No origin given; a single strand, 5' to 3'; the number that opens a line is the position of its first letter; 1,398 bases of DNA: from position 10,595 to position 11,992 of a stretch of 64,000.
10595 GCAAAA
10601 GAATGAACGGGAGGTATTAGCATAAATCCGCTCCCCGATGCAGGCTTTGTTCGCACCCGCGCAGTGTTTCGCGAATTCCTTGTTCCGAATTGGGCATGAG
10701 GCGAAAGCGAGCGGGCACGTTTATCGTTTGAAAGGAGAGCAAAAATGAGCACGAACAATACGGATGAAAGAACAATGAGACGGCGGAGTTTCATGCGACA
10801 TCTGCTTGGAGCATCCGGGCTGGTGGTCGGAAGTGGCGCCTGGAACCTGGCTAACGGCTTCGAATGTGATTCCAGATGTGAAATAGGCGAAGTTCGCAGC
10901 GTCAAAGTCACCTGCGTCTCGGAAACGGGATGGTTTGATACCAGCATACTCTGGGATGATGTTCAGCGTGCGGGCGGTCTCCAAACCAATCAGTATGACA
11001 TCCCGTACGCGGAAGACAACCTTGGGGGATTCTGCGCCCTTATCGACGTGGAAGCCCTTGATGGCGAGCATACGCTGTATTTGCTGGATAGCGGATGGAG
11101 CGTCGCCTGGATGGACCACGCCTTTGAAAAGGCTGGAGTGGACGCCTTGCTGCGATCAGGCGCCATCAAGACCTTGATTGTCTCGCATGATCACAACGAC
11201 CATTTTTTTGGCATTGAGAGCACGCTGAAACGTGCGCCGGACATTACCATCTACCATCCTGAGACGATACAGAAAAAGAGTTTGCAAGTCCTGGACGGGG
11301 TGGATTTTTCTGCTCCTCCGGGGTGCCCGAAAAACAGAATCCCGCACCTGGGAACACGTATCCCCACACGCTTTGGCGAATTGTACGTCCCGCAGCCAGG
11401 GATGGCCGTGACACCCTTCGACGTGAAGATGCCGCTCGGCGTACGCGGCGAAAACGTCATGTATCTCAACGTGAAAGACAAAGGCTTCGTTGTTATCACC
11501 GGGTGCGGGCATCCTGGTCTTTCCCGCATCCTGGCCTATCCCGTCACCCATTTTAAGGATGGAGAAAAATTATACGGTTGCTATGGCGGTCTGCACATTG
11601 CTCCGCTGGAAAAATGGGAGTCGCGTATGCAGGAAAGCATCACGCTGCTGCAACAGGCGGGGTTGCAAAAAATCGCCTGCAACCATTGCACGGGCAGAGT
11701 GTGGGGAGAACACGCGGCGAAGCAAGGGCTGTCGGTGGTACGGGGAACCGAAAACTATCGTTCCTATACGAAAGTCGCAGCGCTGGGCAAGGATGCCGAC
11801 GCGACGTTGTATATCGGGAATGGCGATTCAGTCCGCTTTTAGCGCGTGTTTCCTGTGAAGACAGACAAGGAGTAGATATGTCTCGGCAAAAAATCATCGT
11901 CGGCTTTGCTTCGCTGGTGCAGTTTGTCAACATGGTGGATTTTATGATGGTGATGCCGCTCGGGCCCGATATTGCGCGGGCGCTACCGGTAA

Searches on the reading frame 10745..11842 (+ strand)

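Call 61: search_protein_families(library=pfam, proteins=[window:10745-11842:+])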
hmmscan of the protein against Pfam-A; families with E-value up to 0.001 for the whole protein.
window:10745-11842:+ (365 aa): 2 families
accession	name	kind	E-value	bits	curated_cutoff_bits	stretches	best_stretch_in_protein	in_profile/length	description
PF00753.33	Lactamase_B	-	1.9e-05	25.1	22.7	1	99-179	10-82/196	Metallo-beta-lactamase superfamily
PF12706.13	Lactamase_B_2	-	0.00084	19.4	27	0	112-178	3-69/200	Beta-lactamase superfamily domain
